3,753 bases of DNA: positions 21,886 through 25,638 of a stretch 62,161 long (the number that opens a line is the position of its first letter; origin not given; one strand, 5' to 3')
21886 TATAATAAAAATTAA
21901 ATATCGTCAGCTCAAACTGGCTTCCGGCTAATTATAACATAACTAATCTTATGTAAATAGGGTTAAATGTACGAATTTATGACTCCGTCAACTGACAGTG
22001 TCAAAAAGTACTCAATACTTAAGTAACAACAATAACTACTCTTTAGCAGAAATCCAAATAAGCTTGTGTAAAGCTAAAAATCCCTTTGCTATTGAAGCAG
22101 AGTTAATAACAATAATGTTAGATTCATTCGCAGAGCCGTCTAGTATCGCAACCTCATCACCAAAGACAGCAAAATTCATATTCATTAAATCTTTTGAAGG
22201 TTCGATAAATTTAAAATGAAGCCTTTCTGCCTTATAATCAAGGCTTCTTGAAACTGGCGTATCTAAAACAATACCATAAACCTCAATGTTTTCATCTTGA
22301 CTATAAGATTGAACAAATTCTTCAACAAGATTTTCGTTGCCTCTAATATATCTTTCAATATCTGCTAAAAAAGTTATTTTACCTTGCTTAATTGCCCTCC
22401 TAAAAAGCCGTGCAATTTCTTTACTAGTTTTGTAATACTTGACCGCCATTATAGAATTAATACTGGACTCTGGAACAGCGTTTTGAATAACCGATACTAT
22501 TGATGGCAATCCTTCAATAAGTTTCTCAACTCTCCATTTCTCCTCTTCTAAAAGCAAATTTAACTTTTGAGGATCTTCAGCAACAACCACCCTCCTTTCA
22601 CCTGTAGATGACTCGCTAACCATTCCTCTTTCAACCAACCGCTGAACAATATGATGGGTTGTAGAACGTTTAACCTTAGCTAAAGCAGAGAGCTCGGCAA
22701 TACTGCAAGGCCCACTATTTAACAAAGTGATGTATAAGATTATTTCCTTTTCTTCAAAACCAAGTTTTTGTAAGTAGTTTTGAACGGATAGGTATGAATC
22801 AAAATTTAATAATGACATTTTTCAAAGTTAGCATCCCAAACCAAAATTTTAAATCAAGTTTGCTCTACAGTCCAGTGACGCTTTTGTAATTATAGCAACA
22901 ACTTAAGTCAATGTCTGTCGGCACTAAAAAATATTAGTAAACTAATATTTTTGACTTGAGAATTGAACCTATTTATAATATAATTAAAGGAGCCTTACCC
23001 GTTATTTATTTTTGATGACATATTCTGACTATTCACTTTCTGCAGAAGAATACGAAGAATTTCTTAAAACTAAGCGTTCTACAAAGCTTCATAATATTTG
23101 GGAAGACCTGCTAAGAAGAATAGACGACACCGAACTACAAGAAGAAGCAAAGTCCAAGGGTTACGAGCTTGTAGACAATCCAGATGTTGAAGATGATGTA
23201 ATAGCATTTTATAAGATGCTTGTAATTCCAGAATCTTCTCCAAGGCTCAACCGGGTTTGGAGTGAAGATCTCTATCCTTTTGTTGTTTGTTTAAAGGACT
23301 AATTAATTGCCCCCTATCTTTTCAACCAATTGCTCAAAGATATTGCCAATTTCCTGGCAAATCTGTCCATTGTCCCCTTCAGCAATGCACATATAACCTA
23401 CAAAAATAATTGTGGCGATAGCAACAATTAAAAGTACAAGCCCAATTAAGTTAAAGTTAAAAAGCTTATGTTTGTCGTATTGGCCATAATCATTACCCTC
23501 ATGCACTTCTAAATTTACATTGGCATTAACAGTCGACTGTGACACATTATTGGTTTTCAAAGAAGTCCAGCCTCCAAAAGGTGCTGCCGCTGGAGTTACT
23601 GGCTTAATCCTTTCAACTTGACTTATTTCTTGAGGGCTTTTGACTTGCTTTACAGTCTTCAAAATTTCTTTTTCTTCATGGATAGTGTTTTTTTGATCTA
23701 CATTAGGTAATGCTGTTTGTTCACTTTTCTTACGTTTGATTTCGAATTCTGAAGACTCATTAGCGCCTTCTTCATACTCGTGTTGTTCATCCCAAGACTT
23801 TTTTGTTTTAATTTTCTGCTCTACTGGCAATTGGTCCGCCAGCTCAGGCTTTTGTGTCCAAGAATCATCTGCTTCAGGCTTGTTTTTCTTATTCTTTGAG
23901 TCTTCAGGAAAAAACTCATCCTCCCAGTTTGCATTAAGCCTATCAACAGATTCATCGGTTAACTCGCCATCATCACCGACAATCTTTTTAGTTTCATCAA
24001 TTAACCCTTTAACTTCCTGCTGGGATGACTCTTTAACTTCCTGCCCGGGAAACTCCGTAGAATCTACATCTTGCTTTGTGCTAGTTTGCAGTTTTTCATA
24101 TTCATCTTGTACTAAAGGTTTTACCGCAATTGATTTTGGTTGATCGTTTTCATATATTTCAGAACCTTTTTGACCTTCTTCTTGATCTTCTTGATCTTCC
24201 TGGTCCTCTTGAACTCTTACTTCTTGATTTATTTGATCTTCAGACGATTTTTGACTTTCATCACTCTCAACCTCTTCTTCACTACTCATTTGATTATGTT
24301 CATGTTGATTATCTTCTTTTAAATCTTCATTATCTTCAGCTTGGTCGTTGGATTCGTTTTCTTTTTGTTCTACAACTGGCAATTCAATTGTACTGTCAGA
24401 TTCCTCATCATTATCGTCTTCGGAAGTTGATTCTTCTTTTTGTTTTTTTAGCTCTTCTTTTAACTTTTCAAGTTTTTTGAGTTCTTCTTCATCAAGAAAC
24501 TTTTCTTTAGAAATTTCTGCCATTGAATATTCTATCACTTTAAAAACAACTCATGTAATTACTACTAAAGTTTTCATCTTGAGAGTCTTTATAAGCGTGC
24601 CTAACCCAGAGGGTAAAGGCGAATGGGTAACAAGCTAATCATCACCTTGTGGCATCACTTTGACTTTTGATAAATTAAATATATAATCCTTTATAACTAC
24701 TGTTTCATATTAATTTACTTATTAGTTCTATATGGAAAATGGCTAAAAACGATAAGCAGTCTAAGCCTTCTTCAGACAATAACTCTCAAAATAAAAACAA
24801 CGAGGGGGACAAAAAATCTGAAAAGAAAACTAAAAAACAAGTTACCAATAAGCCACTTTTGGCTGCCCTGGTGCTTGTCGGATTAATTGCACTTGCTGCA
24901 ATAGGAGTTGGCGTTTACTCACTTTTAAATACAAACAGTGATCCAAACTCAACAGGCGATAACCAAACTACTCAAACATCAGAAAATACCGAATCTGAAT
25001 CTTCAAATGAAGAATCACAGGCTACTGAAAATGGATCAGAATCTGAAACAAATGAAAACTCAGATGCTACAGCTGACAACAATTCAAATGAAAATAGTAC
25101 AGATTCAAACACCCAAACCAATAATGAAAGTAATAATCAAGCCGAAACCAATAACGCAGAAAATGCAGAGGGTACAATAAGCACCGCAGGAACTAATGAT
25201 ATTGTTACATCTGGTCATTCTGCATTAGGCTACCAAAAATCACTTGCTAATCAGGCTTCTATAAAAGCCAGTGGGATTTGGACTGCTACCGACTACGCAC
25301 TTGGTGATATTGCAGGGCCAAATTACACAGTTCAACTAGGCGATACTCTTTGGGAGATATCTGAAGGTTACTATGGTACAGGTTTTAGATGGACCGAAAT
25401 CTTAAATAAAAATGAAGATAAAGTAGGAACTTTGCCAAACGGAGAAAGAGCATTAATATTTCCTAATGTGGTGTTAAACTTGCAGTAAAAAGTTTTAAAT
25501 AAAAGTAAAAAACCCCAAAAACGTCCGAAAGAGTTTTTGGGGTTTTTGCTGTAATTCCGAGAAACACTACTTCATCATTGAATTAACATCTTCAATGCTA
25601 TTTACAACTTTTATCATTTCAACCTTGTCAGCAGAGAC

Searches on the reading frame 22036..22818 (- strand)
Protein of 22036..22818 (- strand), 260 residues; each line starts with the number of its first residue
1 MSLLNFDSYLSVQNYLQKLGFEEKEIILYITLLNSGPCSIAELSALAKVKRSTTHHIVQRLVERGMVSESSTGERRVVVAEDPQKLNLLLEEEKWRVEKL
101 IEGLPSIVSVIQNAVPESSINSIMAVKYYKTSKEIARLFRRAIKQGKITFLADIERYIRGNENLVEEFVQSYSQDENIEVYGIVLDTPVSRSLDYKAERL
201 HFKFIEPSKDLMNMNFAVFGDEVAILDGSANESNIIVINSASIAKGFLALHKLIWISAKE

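Call 3: search_protein_families(library=pfam, proteins=[window:22036-22818:-], max_evalue=1)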
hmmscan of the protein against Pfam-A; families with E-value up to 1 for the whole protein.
window:22036-22818:- (260 aa): 14 families
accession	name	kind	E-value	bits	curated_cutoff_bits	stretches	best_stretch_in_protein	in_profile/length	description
PF01978.25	TrmB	-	1.4e-11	44.5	25.6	1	16-83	1-67/68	Sugar-specific transcriptional regulator TrmB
PF12802.13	MarR_2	-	1.4e-06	28.8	27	1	32-75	14-60/61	MarR family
PF09339.16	HTH_IclR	-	7.7e-06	26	22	1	36-68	17-49/52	IclR helix-turn-helix domain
PF01047.28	MarR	-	0.00011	22.4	24.6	1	31-69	11-49/59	MarR family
PF13412.12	HTH_24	-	0.0017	18.4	21.9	1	32-67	12-47/48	Winged helix-turn-helix DNA-binding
PF25213.1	HVO_A0261_N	-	0.0025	18.1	35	1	32-71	19-58/86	HVO_A0261 N-terminal domain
PF13545.12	HTH_Crp_2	-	0.0037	17.6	27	1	37-87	22-68/70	Crp-like helix-turn-helix domain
PF25212.1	HVO_A0114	-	0.0061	16.8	27.6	1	23-79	22-79/84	HVO_A0114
PF07506.17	RepB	-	0.0072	16.8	30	0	25-76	45-106/185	RepB plasmid partitioning protein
PF03965.22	Penicillinase_R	-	0.01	16.6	22.6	1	41-76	25-60/115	Penicillinase repressor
PF02082.26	Rrf2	-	0.014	16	30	1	26-88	11-74/132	Iron-dependent Transcriptional regulator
PF01022.26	HTH_5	-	0.025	14.9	22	1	31-68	9-46/47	Bacterial regulatory protein, arsR family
PF09202.17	Rio2_N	-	0.049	14.4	27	0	41-70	28-57/82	Rio2, N-terminal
PF14649.11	Spatacsin_C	-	0.05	13.1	25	1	122-173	242-295/296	Spatacsin C-terminus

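Call 72: search_protein_families(library=padloc, proteins=[window:22036-22818:-], max_evalue=0.01)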
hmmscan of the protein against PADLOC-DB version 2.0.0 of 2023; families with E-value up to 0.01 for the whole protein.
window:22036-22818:- (260 aa): 7 families
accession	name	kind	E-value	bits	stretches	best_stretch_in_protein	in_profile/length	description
PDLC01853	CARF3--CARF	-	4.4e-06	24.5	1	14-91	131-209/209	-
PDLC04370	PDC-M05A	-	1.2e-05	23.3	1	27-83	20-76/194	-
PDLC01438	Csa3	-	1.9e-05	22.8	1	12-112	138-223/305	"CAS-I,CAS-II,CAS-III,CAS-IV,CAS-V,CAS-VI; associated_signaling"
PDLC01044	Csa3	-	0.00015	19.7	1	17-79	130-186/194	Type I-A associated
PDLC01858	CARF3--CARF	-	0.00018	19.4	1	18-75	141-195/204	-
PDLC03963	SoFic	-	0.0028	15.1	1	27-81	297-352/361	-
PDLC01879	CARF3--CARF_TM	-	0.009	13.7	0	15-73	151-203/222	-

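Call 74: search_protein_families(library=ncbifam, proteins=[window:22036-22818:-], max_evalue=0.001)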
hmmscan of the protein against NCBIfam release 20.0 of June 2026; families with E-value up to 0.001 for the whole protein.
window:22036-22818:- (260 aa): 3 families
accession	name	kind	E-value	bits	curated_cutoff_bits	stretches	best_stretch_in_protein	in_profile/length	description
NF040851.1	tran_reg_TrmB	equivalog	1.1e-06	28.1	600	1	12-108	7-99/338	HTH-type sugar-sensing transcriptional regulator TrmB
NF053606.1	Sta1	subfamily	0.00051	20.1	80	0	20-70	17-67/100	Sta1 family transcriptional regulator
NF047390.1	TransRegTrmBL1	equivalog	0.00093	18.3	650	0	14-145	8-135/341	HTH-type sugar sensing transcriptional regulator TrmBL1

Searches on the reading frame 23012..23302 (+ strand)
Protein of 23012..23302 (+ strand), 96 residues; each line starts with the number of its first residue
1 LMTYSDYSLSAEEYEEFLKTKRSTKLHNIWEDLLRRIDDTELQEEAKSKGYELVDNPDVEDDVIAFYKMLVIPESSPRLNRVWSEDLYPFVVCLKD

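Call 15: search_protein_families(library=pfam, proteins=[window:23012-23302:+], max_evalue=0.001)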
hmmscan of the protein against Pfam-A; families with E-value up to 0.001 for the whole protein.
window:23012-23302:+ (96 aa): 0 families

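Call 72: search_protein_families(library=padloc, proteins=[window:23012-23302:+], max_evalue=0.01)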
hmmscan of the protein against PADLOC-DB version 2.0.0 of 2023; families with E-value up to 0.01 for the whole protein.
window:23012-23302:+ (96 aa): 0 families

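Call 74: search_protein_families(library=ncbifam, proteins=[window:23012-23302:+], max_evalue=0.001)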
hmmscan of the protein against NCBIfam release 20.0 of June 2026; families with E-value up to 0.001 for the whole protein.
window:23012-23302:+ (96 aa): 0 families

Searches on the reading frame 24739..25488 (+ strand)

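Call 15: search_protein_families(library=pfam, proteins=[window:24739-25488:+], max_evalue=0.001)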
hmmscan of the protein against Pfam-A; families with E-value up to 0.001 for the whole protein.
window:24739-25488:+ (249 aa): 2 families
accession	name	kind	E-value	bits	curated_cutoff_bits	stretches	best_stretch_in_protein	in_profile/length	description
PF06682.17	SARAF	-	0.00086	19.5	30.8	0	15-133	132-241/333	SOCE-associated regulatory factor of calcium homoeostasis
PF01476.26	LysM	-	0.00089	19.6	20.9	0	196-225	1-27/43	LysM domain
